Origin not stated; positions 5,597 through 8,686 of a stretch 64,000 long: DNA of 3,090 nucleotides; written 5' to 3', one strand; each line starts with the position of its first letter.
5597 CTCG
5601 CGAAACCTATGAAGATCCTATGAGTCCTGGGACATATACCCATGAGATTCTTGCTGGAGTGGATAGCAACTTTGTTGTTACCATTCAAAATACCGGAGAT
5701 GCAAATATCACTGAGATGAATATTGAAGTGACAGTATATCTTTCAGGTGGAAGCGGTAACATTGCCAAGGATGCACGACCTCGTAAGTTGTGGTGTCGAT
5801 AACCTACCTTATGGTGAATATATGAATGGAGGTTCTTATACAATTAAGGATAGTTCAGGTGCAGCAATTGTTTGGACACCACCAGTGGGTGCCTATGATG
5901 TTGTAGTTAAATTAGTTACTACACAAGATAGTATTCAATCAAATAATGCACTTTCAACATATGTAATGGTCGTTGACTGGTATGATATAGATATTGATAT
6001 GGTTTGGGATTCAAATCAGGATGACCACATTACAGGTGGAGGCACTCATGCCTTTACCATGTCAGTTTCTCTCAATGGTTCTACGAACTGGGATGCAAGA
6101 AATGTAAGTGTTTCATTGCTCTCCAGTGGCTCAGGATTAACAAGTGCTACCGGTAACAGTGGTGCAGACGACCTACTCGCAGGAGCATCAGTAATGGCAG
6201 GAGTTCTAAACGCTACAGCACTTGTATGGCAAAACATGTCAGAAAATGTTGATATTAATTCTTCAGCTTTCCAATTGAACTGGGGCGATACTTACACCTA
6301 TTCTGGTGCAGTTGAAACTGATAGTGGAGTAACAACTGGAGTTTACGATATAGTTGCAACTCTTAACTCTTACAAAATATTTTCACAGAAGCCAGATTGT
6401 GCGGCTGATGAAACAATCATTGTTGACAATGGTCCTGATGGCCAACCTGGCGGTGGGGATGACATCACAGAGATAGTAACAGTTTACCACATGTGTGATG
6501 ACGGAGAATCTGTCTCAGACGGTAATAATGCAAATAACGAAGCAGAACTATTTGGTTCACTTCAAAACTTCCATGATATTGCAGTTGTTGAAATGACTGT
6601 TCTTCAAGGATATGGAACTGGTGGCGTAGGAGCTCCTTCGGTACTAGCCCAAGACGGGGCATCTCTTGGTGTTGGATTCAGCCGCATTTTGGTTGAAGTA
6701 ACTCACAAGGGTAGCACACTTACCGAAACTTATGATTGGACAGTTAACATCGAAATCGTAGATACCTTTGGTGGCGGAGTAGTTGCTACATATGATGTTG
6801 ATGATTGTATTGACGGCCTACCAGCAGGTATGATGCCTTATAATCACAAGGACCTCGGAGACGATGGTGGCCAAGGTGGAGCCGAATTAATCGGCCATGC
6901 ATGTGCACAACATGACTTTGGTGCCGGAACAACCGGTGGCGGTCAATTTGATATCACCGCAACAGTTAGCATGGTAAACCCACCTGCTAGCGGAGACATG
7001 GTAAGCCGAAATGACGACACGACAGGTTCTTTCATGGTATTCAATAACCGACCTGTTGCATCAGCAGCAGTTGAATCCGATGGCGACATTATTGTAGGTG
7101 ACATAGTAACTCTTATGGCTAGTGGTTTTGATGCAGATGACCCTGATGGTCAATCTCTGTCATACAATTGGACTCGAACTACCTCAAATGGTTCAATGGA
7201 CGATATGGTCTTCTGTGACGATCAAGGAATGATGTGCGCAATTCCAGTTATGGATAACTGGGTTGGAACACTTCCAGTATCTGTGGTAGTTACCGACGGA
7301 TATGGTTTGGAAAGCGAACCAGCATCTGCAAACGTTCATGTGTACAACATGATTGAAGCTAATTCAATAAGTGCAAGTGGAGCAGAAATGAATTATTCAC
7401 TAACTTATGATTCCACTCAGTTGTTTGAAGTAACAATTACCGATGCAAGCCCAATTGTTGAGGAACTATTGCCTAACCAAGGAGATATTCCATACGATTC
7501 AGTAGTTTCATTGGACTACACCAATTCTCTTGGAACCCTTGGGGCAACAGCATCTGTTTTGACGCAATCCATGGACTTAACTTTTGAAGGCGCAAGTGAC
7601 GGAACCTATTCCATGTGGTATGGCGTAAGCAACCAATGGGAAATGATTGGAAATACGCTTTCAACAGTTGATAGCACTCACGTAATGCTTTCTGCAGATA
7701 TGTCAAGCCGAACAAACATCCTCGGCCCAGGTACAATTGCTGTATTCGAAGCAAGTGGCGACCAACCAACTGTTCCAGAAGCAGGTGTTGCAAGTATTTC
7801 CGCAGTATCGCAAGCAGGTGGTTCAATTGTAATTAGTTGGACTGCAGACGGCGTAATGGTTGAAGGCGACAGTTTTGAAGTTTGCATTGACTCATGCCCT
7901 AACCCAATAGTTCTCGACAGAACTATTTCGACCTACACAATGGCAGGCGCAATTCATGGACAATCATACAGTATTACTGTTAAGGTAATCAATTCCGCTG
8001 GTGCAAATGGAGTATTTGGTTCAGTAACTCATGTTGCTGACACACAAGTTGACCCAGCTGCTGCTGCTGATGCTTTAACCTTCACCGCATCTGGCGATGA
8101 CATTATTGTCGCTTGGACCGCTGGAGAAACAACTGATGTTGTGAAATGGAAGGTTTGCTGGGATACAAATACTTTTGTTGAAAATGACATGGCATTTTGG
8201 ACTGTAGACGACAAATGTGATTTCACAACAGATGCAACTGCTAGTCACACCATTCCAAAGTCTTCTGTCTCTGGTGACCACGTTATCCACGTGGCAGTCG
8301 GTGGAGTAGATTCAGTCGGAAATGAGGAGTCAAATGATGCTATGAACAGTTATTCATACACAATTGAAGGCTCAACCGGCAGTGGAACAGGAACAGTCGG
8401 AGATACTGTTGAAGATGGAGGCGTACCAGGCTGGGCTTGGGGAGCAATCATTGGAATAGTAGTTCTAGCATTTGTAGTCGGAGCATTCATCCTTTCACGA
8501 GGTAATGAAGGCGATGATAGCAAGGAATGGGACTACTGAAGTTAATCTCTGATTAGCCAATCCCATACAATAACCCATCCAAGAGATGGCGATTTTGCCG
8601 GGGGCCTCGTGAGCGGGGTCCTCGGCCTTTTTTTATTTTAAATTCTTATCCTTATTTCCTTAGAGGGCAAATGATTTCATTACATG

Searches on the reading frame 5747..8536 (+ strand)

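Call 12: search_protein_families(library=pfam, proteins=[window:5747-8536:+], max_evalue=0.01)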
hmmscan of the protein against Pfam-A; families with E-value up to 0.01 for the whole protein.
window:5747-8536:+ (930 aa): 1 family
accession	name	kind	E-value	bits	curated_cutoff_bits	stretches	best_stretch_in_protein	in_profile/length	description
PF22352.2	K319L-like_PKD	-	0.009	16.4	27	0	454-481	14-39/84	K319L-like, PKD domain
